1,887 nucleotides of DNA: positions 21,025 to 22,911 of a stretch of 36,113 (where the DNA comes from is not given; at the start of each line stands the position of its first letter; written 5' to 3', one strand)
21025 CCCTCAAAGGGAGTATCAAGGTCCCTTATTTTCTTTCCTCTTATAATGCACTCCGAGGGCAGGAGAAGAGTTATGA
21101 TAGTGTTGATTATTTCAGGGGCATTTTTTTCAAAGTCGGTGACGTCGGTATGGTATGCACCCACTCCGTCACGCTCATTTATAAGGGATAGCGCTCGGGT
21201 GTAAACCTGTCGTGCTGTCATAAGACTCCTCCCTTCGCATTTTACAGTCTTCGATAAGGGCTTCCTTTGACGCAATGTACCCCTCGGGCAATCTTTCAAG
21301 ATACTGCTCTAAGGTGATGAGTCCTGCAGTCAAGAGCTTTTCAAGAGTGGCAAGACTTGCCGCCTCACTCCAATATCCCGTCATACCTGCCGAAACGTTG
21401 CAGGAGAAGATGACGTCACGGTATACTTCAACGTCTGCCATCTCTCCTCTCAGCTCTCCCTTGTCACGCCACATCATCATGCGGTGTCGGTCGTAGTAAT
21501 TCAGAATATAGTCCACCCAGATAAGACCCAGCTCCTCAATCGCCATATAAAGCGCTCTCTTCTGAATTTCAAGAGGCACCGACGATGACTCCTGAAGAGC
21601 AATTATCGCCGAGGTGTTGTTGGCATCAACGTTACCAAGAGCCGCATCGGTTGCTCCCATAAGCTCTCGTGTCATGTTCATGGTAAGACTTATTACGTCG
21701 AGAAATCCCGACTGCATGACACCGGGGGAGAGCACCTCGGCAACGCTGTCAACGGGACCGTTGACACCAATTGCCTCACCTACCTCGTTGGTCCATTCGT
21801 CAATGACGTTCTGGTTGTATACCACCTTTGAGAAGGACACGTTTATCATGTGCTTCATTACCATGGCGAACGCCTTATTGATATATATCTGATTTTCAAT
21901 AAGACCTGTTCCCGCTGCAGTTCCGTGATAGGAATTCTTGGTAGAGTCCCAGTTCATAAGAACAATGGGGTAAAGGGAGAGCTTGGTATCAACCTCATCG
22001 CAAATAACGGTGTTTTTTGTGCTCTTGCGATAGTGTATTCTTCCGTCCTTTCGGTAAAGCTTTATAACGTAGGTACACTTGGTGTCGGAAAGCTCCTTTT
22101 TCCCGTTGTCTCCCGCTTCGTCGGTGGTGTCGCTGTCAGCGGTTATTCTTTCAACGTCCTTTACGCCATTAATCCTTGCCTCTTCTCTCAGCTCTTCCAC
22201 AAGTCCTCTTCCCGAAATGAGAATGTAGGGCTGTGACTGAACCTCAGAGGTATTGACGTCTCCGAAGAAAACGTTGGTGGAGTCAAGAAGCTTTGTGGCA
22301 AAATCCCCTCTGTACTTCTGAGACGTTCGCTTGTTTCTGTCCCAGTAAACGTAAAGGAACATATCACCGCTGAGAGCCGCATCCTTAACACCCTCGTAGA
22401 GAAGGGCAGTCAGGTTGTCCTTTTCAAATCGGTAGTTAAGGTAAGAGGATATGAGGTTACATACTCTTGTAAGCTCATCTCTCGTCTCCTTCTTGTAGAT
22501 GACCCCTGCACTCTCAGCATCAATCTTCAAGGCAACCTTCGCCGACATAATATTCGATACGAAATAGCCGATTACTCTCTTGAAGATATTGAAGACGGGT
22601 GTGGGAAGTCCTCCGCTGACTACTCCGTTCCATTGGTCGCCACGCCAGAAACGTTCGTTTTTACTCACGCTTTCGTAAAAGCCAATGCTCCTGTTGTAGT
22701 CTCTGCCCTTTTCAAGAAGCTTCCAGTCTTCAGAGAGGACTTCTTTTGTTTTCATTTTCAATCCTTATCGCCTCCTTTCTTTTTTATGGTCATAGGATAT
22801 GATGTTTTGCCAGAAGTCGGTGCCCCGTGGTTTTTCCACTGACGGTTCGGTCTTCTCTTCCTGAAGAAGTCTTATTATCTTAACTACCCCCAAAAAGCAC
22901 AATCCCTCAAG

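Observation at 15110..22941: Self-contained podovirus-like head/tail/lysis operon with no terminase, integrase or replication genes: candidate domesticated phage-derived particle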

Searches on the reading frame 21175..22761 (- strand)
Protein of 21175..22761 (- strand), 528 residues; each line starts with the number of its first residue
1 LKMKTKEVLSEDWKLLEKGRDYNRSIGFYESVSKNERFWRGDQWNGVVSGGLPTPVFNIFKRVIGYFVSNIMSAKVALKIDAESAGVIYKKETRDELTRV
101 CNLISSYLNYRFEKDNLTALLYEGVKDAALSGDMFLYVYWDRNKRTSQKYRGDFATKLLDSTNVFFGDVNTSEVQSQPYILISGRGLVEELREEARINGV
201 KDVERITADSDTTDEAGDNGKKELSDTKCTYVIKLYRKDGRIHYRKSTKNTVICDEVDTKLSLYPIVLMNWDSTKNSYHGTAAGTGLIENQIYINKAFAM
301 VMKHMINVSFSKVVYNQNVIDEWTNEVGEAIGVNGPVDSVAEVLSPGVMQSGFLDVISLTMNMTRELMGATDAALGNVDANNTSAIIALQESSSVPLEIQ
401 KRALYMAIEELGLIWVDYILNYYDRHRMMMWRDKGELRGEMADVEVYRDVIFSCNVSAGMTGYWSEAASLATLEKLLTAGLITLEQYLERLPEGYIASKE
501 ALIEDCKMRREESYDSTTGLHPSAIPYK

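Call 3: search_protein_families(library=phrogs, proteins=[window:21175-22761:-], max_evalue=0.01)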
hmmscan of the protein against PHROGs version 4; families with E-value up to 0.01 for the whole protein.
window:21175-22761:- (528 aa): 1 family
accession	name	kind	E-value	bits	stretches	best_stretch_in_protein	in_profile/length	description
phrog_156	-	head and packaging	4.9e-28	98.9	1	20-432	21-470/681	portal protein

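Call 4: search_protein_families(library=pfam, proteins=[window:21175-22761:-], max_evalue=0.01)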
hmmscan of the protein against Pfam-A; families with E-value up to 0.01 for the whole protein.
window:21175-22761:- (528 aa): 2 families
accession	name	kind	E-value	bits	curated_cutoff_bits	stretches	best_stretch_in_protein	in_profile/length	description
PF16510.12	P22_portal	-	1.5e-12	47.3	26.1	1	218-429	228-451/594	Phage P22-like portal protein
PF23899.1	SU10_portal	-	1.2e-05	24.4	30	1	104-152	89-139/593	Phage SU10 portal protein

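Call 12: search_dna_similar(query=window:21175-22761:-, collection=phages, mode=protein, max_rows=25)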
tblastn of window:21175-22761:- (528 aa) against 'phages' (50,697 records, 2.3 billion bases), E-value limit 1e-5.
Records with a match: 16; places in all: 16; records where one place covers at least 80% of the query: 14.
Best place of each record, by identity: <60% 16.
By first word of the organism name: Bacillus 13; Bacteriophage 2; Paenibacillus 1.
By host as written in the record: Bacillus megaterium 6; Bacillus megaterium Km 5; Bacillus megaterium strain Km Sp- 2; - 2; Paenibacillus larvae SV21 1.
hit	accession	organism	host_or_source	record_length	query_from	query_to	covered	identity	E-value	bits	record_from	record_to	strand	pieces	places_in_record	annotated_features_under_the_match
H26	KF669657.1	Bacillus phage poppyseed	Bacillus megaterium Km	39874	1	509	96%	32.1%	2e-71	253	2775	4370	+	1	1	head-to-tail joining protein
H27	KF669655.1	Bacillus phage Page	Bacillus megaterium Km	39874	1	509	96%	32.1%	2e-71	253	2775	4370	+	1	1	head-to-tail joining protein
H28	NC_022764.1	Bacillus phage Page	Bacillus megaterium Km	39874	1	509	96%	32.1%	2e-71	253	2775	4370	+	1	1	portal protein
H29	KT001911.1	Bacillus phage Pavlov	Bacillus megaterium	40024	1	509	96%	32.1%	2e-71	253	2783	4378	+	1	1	head-to-tail joining protein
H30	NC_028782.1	Bacillus phage Pavlov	Bacillus megaterium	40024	1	509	96%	32.1%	2e-71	253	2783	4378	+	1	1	portal protein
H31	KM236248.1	Bacillus phage Pookie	Bacillus megaterium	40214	1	509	96%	32.1%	2e-71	253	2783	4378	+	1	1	head-to-tail joining protein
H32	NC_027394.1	Bacillus phage Pookie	Bacillus megaterium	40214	1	509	96%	32.1%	2e-71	253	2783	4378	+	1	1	portal protein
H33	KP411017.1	Bacillus phage Palmer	Bacillus megaterium strain Km Sp-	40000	1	509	96%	32.0%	5e-72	255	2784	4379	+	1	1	head-to-tail joining protein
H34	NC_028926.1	Bacillus phage Palmer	Bacillus megaterium strain Km Sp-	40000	1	509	96%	32.0%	5e-72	255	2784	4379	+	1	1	portal protein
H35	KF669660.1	Bacillus phage Pony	Bacillus megaterium Km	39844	1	509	96%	32.0%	9e-71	251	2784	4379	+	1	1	head-to-tail joining protein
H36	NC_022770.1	Bacillus phage Pony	Bacillus megaterium Km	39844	1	509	96%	32.0%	9e-71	251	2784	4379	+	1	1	portal protein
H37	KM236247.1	Bacillus phage Pascal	Bacillus megaterium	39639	1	513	97%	30.7%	2e-69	247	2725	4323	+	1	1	head-to-tail joining protein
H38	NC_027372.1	Bacillus phage Pascal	Bacillus megaterium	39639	1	513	97%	30.7%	2e-69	247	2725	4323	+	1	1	portal protein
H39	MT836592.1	Bacteriophage sp.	human fecal samples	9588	2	423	80%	28.2%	1e-48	187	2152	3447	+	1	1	record has no annotation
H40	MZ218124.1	Paenibacillus phage SV21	Paenibacillus larvae SV21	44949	34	501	89%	20.6%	9e-6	55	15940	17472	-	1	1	portal protein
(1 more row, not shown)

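Call 15: find_related_loci(query=window:21175-22761:-, collection=genome_contigs, flank=10000)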
Query window:21175-22761:- (528 aa) in genome_contigs; peptide patterns used: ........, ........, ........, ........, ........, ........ (x = any residue, [..] = any of these).
67 stretches matched a pattern; 23 encode a relative of the query (tblastn E <= 1e-3); 23 distinct loci.
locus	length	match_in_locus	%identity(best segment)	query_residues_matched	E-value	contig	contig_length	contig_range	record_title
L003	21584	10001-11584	93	1-528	0e+0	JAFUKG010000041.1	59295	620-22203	MAG: Clostridia bacterium isolate RGIG4571 Roe_deer_Rectum-2__c621551, whole genome shotgun sequence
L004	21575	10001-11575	83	1-520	0e+0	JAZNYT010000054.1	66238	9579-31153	MAG: Eubacteriales bacterium isolate T1900044774_TS20190240.MAGScoT_cleanbin_000023 SGB_2468_k141_599569, whole genome s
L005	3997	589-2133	84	1-513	0e+0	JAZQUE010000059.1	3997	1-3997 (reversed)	MAG: Eubacteriales bacterium isolate T1900045181_TC20190177.MAGScoT_cleanbin_000067 SGB_5244_k141_2559213, whole genome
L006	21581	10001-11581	80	1-520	0e+0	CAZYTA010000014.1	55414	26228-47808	MAG TPA_asm: uncultured Oscillospiraceae bacterium isolate SRP315200_co1_260 genome assembly, contig: NODE_529_length_55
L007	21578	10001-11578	78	1-520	0e+0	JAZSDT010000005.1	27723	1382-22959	MAG: Eubacteriales bacterium isolate T1900044595_TS20190061.MAGScoT_cleanbin_000049 SGB_661_k141_137601, whole genome sh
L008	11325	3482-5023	79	2-513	0e+0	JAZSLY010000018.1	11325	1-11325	MAG: Eubacteriales bacterium isolate T1900044556_TS20190022.MAGScoT_cleanbin_000015 SGB_302_k141_2550795, whole genome s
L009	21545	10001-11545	79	1-513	0e+0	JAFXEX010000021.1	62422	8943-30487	MAG: Clostridia bacterium isolate RGIG6353 Sheep_Rectum-4__c578135, whole genome shotgun sequence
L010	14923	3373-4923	77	1-515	0e+0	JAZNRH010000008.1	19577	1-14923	MAG: Eubacteriales bacterium isolate T1900044818_TS20190284.MAGScoT_cleanbin_000028 SGB_2828_k141_95785, whole genome sh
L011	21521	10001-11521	78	1-505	0e+0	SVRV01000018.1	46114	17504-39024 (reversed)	MAG: Oscillospiraceae bacterium isolate SIG652 NODE_17879_length_46114_cov_4.613304, whole genome shotgun sequence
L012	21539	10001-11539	77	6-512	0e+0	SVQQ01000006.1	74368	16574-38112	MAG: Oscillospiraceae bacterium isolate SIG621 NODE_2060_length_74368_cov_2.353161, whole genome shotgun sequence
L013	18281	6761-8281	70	9-513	0e+0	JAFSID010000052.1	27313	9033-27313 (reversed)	MAG: Clostridia bacterium isolate RGIG3164 Goat_Rectum.Co__c1356921, whole genome shotgun sequence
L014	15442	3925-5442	71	4-507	0e+0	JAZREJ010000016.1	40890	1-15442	MAG: Eubacteriales bacterium isolate T1900045500_YK20190194.MAGScoT_cleanbin_000040 SGB_7490_k141_1186746, whole genome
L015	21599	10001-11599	81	1-528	0e+0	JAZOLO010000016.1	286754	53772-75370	MAG: Eubacteriales bacterium isolate T1900045654_YK20190348.MAGScoT_cleanbin_000014 SGB_8229_k141_518831, whole genome s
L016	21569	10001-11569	58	1-523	0e+0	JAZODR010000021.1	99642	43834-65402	MAG: Eubacteriales bacterium isolate T1900044751_TS20190417.MAGScoT_cleanbin_000034 SGB_2217_k141_2390439, whole genome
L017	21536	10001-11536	59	1-512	0e+0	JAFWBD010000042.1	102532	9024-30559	MAG: Clostridia bacterium isolate RGIG5579 Sheep_Colon.Co__c2024826, whole genome shotgun sequence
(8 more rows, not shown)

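Call 19: search_protein_families(library=pfam, proteins=[L016:4603-5823:+, L016:6066-7487:-, L016:8044-8919:-, L016:9044-9907:+, L016:12910-13293:+, L016:15015-15749:+, L016:15774-16340:-, L016:16337-17137:-, L016:17258-18736:+, L016:18788-19519:-], max_evalue=0.001)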
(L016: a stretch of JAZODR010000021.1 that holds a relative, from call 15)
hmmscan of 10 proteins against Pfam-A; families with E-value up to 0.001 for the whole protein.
L016:4603-5823:+ (406 aa): 2 families
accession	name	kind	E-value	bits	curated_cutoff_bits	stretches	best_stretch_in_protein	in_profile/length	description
PF00254.34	FKBP_C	-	1.6e-10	41.6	21.1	1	128-207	5-93/94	FKBP-type peptidyl-prolyl cis-trans isomerase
PF05698.19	Trigger_C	-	2e-06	28.4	22.7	1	233-355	1-123/162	Bacterial trigger factor protein (TF) C-terminus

L016:6066-7487:- (473 aa): 0 families

L016:8044-8919:- (291 aa): 2 families
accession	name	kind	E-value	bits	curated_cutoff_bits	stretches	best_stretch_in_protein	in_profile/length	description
PF03466.25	LysR_substrate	-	3.8e-28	98.7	28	1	91-290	6-207/209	LysR substrate binding domain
PF00126.33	HTH_1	-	9e-18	64.4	26.6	1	4-62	2-60/60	Bacterial regulatory helix-turn-helix protein, lysR family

L016:9044-9907:+ (287 aa): 2 families
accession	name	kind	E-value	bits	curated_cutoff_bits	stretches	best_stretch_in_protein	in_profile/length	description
PF02588.21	YitT_membrane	-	1.5e-39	136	24.3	1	10-223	2-205/205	Uncharacterised 5xTM membrane BCR, YitT family COG1284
PF10035.14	DUF2179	-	4.2e-14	52.5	22.8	1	228-281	1-55/55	Uncharacterized protein conserved in bacteria (DUF2179)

L016:12910-13293:+ (127 aa): 0 families

L016:15015-15749:+ (244 aa): 0 families

L016:15774-16340:- (188 aa): 1 family
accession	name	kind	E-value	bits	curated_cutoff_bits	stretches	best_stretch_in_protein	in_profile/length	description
PF02441.25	Flavoprotein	-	4e-24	85.5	22.7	1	3-160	1-136/162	Flavoprotein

L016:16337-17137:- (266 aa): 1 family
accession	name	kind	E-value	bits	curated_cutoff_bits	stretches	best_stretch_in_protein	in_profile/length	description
PF02826.25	2-Hacid_dh_C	-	0.00014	21.8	25.1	1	97-225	5-137/178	D-isomer specific 2-hydroxyacid dehydrogenase, NAD binding domain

L016:17258-18736:+ (492 aa): 1 family
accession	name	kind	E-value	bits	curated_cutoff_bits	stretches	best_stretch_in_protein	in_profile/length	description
PF04734.18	Ceramidase_alk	-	3.2e-11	43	32.1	1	56-281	4-232/509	Neutral/alkaline non-lysosomal ceramidase, N-terminal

L016:18788-19519:- (243 aa): 0 families

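Call 25: find_homologous_proteins(query=window:21175-22761:-, max_evalue=0.00001)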
Query window:21175-22761:- (528 aa): 2501 proteins with E <= 0.00001 among 8000 candidates; the best 120 are listed.
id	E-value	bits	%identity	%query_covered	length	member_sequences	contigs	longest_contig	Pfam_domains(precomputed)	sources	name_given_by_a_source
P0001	0.0e+0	1117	93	100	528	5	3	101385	PF16510.13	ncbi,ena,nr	ncbi:MAG: hypothetical protein IJ323_06185 [Clostridia bacterium]|nr:hypothetical protein [Clostridi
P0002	0.0e+0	1046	87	99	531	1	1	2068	PF16510.13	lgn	-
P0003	2.2e-291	985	83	98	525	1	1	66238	PF23899.2,PF16510.13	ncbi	-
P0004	3.7e-291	984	83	97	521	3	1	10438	PF23899.2,PF16510.13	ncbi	-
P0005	4.7e-290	981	82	98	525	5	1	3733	PF23899.2,PF16510.13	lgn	-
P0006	1.7e-289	979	83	98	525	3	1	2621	PF23899.2,PF16510.13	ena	-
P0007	2.7e-289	978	82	98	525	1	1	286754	PF23899.2,PF16510.13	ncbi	-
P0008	3.4e-287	971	82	97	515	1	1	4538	PF23899.2,PF16510.13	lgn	-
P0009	4.7e-283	957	83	97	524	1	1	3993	PF16510.13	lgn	-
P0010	1.5e-280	949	81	97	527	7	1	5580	PF23899.2,PF16510.13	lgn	-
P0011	2.4e-280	949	80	98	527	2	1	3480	PF16510.13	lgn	-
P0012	2.7e-278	942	79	97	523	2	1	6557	PF23899.2,PF16510.13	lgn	-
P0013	9.8e-277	937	80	97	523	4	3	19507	PF16510.13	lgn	-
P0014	3.8e-275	931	79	96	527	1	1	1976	PF16510.13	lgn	-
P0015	2.1e-274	929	78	98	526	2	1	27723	PF16510.13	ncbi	-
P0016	1.4e-273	926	78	98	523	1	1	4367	PF16510.13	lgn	-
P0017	2.1e-273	926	79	96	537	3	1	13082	PF16510.13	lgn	-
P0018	5.5e-272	921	77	97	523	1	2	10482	PF16510.13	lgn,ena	-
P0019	7.6e-272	921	77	98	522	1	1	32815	PF23899.2,PF16510.13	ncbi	-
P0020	9.2e-272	920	77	98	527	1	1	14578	PF16510.13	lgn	-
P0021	1.1e-271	920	77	98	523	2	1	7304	PF23899.2,PF16510.13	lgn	-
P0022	1.6e-271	919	78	96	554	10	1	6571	PF16510.13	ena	-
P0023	2.5e-266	902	77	97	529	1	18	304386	PF16510.13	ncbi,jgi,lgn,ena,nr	ncbi:MAG: hypothetical protein E7582_03125 [Ruminococcaceae bacterium]|nr:hypothetical protein [Osci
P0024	5.6e-257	871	74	96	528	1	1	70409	PF16510.13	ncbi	-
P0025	5.4e-256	868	73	96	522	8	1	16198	PF23899.2,PF16510.13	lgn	-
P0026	5.5e-254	862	73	97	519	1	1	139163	PF23899.2,PF16510.13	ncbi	-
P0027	1.9e-251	853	73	94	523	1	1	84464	PF23899.2,PF16510.13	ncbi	-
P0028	3.7e-251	852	72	97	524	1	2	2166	PF23899.2,PF16510.13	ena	-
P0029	9.5e-249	844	71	96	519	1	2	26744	PF23899.2,PF16510.13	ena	-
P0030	8.4e-248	841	71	96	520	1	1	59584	PF23899.2,PF16510.13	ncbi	-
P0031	1.7e-247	840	70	95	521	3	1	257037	PF23899.2,PF16510.13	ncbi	-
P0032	8.1e-247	838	70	96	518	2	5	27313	PF23899.2,PF16510.13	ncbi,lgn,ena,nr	ncbi:MAG: hypothetical protein IJP16_05325 [Clostridia bacterium]|nr:hypothetical protein [Clostridi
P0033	9.7e-246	834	70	96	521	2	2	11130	PF16510.13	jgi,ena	-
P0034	1.6e-245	834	70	96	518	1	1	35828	PF16510.13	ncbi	-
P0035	3.6e-243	826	71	94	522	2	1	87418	PF23899.2,PF16510.13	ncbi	-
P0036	7.8e-243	825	70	95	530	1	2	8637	PF23899.2,PF16510.13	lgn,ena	-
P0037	2.0e-222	758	64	96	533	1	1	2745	PF16510.13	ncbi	-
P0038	2.5e-222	757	62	96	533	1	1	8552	PF16510.13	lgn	-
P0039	4.0e-211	720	59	97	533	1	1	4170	PF23899.2,PF16510.13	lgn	-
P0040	5.8e-211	720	61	94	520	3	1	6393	PF16510.13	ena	-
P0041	1.1e-209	716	58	97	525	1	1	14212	PF16510.13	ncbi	-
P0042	1.6e-209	715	59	98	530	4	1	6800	PF16510.13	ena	-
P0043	1.5e-208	712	61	95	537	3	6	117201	PF16510.13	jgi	-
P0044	7.4e-208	709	62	93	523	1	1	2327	PF16510.13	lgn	-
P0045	9.5e-208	709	60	97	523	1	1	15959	PF16510.13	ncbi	-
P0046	3.3e-207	707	60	95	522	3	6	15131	PF16510.13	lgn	-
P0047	1.8e-206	705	61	96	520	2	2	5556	PF16510.13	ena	-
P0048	5.3e-206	703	59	97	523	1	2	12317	PF23899.2,PF16510.13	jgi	-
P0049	6.4e-206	703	61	97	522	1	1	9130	PF16510.13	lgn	-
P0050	9.3e-206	703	58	99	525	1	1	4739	PF23899.2,PF16510.13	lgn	-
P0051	1.1e-205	702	60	97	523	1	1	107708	PF16510.13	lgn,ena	-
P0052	2.8e-205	701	59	99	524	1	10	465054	PF16510.13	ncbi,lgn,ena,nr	ncbi:MAG: hypothetical protein IKJ74_02945 [Clostridia bacterium]|nr:hypothetical protein [Clostridi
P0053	3.0e-205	701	60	97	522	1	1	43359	PF16510.13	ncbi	-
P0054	3.2e-205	701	59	94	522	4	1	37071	PF16510.13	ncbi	-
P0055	4.8e-205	700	59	96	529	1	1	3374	PF16510.13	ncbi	-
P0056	7.9e-205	699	60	95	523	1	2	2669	PF16510.13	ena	-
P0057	2.8e-204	698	59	97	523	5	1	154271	PF16510.13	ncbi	-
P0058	3.4e-204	697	59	97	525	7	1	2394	PF16510.13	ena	-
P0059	4.9e-204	697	58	97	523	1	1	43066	PF16510.13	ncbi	-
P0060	7.0e-204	696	59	96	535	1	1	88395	PF16510.13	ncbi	-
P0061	1.9e-203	695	60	97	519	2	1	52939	PF16510.13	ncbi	-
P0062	2.0e-203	695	58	99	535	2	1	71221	PF16510.13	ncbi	-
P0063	1.0e-202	692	58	97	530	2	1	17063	PF16510.13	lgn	-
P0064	1.2e-202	692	58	95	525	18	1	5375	PF23899.2,PF16510.13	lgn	-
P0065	2.2e-202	691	59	97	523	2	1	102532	PF16510.13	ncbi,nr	ncbi:MAG: hypothetical protein IKD31_04910 [Clostridia bacterium]|nr:hypothetical protein [Clostridi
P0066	4.6e-202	690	60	95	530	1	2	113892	PF16510.13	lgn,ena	-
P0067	5.5e-202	690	60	95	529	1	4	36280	PF16510.13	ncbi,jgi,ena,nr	ncbi:MAG: hypothetical protein IJO52_04600 [Clostridia bacterium]|nr:hypothetical protein [Clostridi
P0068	6.6e-202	690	59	94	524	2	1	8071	PF16510.13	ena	-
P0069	9.0e-202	689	58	98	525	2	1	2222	PF16510.13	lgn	-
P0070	1.4e-201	689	58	99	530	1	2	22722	PF16510.13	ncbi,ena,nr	ncbi:MAG: hypothetical protein J6Z79_05485 [Clostridia bacterium]|nr:hypothetical protein [Clostridi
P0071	2.8e-201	688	59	95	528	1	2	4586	PF16510.13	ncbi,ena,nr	ncbi:MAG: hypothetical protein IKC69_04715 [Clostridia bacterium]|nr:hypothetical protein [Clostridi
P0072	5.5e-201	687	58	97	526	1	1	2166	PF16510.13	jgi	jgi:hypothetical protein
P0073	9.4e-201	686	57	99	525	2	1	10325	PF16510.13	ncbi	-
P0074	1.3e-200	686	57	96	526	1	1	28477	PF16510.13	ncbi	-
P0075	1.4e-200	685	58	97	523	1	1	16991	PF16510.13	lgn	-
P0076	1.7e-200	685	57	99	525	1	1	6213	PF16510.13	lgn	-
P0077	1.7e-200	685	58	97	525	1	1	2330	PF16510.13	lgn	-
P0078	1.8e-200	685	57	97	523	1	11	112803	PF16510.13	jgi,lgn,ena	-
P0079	2.2e-200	685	59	97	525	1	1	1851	PF16510.13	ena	-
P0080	2.8e-200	684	58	97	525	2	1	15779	PF16510.13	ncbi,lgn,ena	-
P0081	4.1e-200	684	57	97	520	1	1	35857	PF16510.13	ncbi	-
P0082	4.5e-200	684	59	96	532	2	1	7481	PF16510.13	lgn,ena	-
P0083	4.5e-200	684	59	95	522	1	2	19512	PF16510.13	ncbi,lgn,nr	ncbi:MAG: hypothetical protein VB118_12125 [Oscillospiraceae bacterium]|nr:hypothetical protein [Osc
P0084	6.3e-200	683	58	97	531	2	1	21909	PF16510.13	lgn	-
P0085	7.2e-200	683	57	100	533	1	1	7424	PF16510.13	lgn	-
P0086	1.5e-199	682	59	96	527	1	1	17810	PF23899.2,PF16510.13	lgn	-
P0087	1.5e-199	682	57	98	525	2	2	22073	PF16510.13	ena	-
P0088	3.4e-199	681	58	97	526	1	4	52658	PF16510.13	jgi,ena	-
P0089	7.6e-199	680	59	97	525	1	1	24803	PF16510.13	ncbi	-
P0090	8.0e-199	680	58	96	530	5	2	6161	PF16510.13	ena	-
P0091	1.1e-198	679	58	97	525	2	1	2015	PF16510.13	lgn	-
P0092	4.4e-198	677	56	99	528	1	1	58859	PF16510.13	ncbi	-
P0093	6.9e-198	677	58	98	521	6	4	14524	PF16510.13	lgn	-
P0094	2.7e-197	675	58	96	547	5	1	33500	PF16510.13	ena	-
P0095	4.0e-197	674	59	95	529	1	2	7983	PF16510.13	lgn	-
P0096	7.8e-197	673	56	96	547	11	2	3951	PF16510.13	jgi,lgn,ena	-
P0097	9.5e-197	673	57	97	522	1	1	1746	PF16510.13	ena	-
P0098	1.0e-196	673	59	95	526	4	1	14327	PF16510.13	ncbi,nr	ncbi:MAG: hypothetical protein IJV00_08905 [Clostridia bacterium]|nr:hypothetical protein [Clostridi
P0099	1.5e-196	672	58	95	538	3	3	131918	PF16510.13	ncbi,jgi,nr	ncbi:MAG: hypothetical protein E7665_00405 [Ruminococcaceae bacterium]|nr:hypothetical protein [Osci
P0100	1.8e-196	672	58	94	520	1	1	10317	PF16510.13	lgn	-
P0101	3.7e-196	671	57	96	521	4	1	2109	PF23899.2,PF16510.13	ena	-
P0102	3.8e-196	671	57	96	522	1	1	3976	PF23899.2,PF16510.13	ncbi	-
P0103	1.7e-195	669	57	96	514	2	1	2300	PF16510.13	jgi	-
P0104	4.1e-195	667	56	97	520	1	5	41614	PF16510.13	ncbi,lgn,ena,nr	ncbi:MAG: hypothetical protein IKT43_00935 [Clostridia bacterium]|nr:hypothetical protein [Clostridi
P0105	3.3e-194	664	58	96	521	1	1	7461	PF16510.13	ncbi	-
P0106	1.0e-192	659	57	96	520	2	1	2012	PF16510.13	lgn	-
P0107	3.4e-189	648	55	97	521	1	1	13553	PF16510.13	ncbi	-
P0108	4.4e-188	644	55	97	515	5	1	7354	PF16510.13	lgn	-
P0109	2.1e-187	642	55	95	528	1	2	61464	PF23899.2,PF16510.13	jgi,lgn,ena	-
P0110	2.7e-187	642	55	97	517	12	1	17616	PF16510.13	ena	-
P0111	2.2e-185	635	57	95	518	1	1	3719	PF16510.13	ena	-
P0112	2.6e-185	635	55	96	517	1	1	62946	PF16510.13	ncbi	-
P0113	2.1e-173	596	51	98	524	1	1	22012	PF23899.2,PF16510.13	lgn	-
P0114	2.8e-171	589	51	98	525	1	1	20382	PF23899.2,PF16510.13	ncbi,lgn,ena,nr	ncbi:MAG: hypothetical protein CVU97_05615 [Firmicutes bacterium HGW-Firmicutes-21]|nr:MAG: hypothet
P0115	1.6e-170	586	52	95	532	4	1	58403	PF23899.2,PF16510.13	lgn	-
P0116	4.0e-170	585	52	97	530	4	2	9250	PF23899.2,PF16510.13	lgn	-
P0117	9.5e-170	584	51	96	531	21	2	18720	PF23899.2,PF16510.13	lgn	-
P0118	2.1e-168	579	51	96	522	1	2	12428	PF23899.2,PF16510.13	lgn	-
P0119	4.5e-167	575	52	95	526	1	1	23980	PF23899.2,PF16510.13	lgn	-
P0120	6.0e-167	574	51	97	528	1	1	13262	PF23899.2,PF16510.13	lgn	-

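Call 30: find_related_loci(query=A1, collection=viral_contigs, flank=10000)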
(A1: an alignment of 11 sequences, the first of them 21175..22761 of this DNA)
Query A1 (528 aa) in viral_contigs; peptide patterns used: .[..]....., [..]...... (x = any residue, [..] = any of these).
296 stretches matched a pattern; 15 encode a relative of the query (tblastn E <= 1e-3); 15 distinct loci.
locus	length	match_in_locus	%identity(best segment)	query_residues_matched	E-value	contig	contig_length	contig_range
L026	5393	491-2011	78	1-505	0e+0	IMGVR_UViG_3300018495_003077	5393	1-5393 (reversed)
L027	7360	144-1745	71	1-528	0e+0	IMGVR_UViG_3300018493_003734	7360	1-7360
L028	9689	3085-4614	58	5-513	0e+0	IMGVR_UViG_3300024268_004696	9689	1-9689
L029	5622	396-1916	51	1-505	1e-178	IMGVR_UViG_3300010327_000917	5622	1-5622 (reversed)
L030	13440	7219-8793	47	2-520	3e-161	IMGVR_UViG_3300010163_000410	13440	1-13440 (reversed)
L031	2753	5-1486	47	22-512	1e-165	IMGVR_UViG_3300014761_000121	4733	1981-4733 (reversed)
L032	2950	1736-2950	50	3-404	1e-134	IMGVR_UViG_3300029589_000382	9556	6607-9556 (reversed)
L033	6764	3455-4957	42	13-505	2e-127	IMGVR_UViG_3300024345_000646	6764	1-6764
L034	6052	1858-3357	39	10-503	4e-121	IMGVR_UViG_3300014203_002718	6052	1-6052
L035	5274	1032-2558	37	7-512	3e-113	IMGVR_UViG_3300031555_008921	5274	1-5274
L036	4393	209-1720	38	3-503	2e-108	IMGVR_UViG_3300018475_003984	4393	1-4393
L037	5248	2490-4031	38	13-526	9e-108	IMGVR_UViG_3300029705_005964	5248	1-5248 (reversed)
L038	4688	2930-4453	35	3-511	5e-107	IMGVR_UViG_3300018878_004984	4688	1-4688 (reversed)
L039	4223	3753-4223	36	2-163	8e-33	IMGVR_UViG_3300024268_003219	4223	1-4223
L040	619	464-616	39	6-53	2e-5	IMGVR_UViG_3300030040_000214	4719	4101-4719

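Call 31: search_protein_families(library=ncbifam, proteins=[window:21175-22761:-], max_evalue=0.01)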
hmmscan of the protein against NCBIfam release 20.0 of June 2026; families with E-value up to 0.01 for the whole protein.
window:21175-22761:- (528 aa): 0 families
